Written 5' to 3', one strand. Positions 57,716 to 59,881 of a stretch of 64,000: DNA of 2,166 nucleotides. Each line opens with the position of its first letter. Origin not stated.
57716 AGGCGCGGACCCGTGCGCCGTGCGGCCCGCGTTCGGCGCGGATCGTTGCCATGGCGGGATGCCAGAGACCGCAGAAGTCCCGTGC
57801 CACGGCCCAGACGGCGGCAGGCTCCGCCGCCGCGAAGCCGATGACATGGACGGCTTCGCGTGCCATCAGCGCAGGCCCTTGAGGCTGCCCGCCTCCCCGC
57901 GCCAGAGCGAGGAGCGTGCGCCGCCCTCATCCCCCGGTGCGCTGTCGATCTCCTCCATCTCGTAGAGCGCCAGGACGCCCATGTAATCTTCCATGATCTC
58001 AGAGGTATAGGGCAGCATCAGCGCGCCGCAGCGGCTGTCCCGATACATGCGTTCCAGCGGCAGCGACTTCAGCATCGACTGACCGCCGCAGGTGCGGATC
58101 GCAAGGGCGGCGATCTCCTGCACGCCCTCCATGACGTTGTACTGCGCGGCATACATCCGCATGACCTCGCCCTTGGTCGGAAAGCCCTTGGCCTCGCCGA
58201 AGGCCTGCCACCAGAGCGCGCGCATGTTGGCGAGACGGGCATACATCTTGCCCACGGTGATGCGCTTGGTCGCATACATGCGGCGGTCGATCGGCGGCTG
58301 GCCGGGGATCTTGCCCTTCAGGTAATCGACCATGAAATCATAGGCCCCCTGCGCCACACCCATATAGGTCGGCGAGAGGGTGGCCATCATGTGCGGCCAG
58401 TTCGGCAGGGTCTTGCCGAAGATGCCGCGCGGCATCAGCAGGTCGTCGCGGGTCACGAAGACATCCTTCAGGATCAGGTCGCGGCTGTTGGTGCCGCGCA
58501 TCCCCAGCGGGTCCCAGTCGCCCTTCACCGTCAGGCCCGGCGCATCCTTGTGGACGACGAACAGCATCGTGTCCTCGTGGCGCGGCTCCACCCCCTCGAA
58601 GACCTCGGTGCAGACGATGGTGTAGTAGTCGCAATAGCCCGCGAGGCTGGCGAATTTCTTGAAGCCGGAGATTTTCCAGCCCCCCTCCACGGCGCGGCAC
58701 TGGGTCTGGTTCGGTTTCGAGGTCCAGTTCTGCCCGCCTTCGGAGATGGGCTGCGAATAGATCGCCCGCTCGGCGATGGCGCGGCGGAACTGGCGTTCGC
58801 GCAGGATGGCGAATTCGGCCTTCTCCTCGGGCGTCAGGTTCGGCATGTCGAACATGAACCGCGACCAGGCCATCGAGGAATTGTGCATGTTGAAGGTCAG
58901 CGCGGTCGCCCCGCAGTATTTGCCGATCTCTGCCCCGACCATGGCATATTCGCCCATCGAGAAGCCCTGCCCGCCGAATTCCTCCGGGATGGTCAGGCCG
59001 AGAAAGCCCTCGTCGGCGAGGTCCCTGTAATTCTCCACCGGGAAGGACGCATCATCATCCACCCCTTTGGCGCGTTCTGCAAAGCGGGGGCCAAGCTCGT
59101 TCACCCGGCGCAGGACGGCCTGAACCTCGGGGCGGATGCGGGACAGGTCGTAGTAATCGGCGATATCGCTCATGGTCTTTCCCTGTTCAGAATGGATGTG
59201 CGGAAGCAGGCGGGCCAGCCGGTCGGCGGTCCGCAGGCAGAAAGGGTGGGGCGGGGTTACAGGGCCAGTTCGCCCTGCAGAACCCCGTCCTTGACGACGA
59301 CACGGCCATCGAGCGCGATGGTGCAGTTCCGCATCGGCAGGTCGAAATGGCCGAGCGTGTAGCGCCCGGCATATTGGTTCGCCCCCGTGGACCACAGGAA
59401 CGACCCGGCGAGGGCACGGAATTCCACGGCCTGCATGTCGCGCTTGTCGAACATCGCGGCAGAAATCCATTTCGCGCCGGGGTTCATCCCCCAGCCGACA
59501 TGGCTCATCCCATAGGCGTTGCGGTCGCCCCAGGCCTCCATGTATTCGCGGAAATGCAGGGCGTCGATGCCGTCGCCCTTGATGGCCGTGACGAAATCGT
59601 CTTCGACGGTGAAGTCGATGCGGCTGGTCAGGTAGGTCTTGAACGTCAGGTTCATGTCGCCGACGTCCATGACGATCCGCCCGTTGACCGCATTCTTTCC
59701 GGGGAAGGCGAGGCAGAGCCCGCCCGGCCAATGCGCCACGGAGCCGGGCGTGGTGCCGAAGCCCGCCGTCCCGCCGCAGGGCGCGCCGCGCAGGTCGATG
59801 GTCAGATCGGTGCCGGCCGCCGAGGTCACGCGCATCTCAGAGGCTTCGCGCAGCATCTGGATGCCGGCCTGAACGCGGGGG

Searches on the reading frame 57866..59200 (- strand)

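Call 61: search_protein_families(library=ncbifam, proteins=[window:57866-59200:-], max_evalue=1e-10)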
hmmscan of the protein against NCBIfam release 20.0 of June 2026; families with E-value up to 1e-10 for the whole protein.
window:57866-59200:- (444 aa): 10 families
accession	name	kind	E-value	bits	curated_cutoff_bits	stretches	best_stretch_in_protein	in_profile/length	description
NF049984.1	Rv1679_FadE16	equivalog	2.2e-30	106.2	600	1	41-408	13-362/371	Rv1679 family acyl-CoA dehydrogenase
NF042972.1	AcrlCoAredClosAcrC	equivalog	7.2e-27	94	640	1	40-403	24-368/378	acryloyl-CoA reductase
NF042439.1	SulpropCoADesulf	equivalog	6.7e-25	87.6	600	1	36-391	7-351/379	3-sulfinopropanoyl-CoA desulfinase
NF043006.1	CyhCrbnylCoADH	equivalog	3e-24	85.7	650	1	28-391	14-356/380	cyclohexane-1-carbonyl-CoA dehydrogenase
NF045629.1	monooxsub_HsaA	equivalog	1e-18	67.2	450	0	167-393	113-355/383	3-hydroxy-9,10-secoandrosta-1,3,5(10)-triene-9,17-dione monooxygenase oxygenase subunit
NF008997.0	PRK12341.1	equivalog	3.8e-18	65.7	537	1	43-403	28-368/382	acyl-CoA dehydrogenase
TIGR04022.1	sulfur_SfnB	equivalog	8.2e-18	64.4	430.9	1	28-332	9-295/391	SfnB family sulfur acquisition oxidoreductase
NF045552.1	GlutCoADH_Des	equivalog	2.5e-12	46.7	470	1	39-390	23-359/387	glutaryl-CoA dehydrogenase Acd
NF045652.1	ProlPCPDhRedW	equivalog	6.1e-12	45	650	1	56-378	35-342/376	L-prolyl-[peptidyl-carrier protein] dehydrogenase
NF043015.1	DibenthMonoxDszC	equivalog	8.3e-12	44.6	850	1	51-296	40-277/415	dibenzothiophene monooxygenase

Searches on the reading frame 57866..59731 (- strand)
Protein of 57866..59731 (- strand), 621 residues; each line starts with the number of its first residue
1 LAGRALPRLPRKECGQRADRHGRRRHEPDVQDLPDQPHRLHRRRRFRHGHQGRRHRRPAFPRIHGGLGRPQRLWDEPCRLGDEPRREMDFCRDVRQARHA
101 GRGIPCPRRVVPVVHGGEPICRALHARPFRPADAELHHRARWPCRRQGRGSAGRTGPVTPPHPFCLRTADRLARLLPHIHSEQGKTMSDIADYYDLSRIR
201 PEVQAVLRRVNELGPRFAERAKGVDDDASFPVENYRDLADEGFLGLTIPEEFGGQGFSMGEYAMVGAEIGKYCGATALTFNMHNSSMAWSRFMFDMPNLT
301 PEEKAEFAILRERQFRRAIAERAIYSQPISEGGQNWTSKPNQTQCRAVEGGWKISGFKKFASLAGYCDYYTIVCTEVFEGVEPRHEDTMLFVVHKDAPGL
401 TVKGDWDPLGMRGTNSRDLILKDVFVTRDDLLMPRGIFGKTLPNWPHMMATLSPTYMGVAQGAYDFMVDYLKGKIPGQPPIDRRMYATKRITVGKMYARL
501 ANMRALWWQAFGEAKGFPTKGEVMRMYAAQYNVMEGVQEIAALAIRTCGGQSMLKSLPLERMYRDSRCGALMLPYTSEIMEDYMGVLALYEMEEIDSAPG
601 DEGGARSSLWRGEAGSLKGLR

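Call 6: search_protein_families(library=pfam, proteins=[window:57866-59731:-])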
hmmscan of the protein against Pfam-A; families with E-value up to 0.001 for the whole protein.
window:57866-59731:- (621 aa): 4 families
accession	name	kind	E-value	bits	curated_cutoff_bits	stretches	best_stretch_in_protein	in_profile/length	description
PF02771.21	Acyl-CoA_dh_N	-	1.3e-14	54.9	22.9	1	217-289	19-91/113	Acyl-CoA dehydrogenase, N-terminal domain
PF02770.24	Acyl-CoA_dh_M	-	7.9e-14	52.1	33.3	1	342-424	17-97/97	Acyl-CoA dehydrogenase, middle domain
PF00441.29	Acyl-CoA_dh_1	-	2.7e-10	41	22.4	1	455-571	21-133/150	Acyl-CoA dehydrogenase, C-terminal domain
PF08028.16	Acyl-CoA_dh_2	-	1.7e-07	32.1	22.7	1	452-568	3-125/134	Acyl-CoA dehydrogenase, C-terminal domain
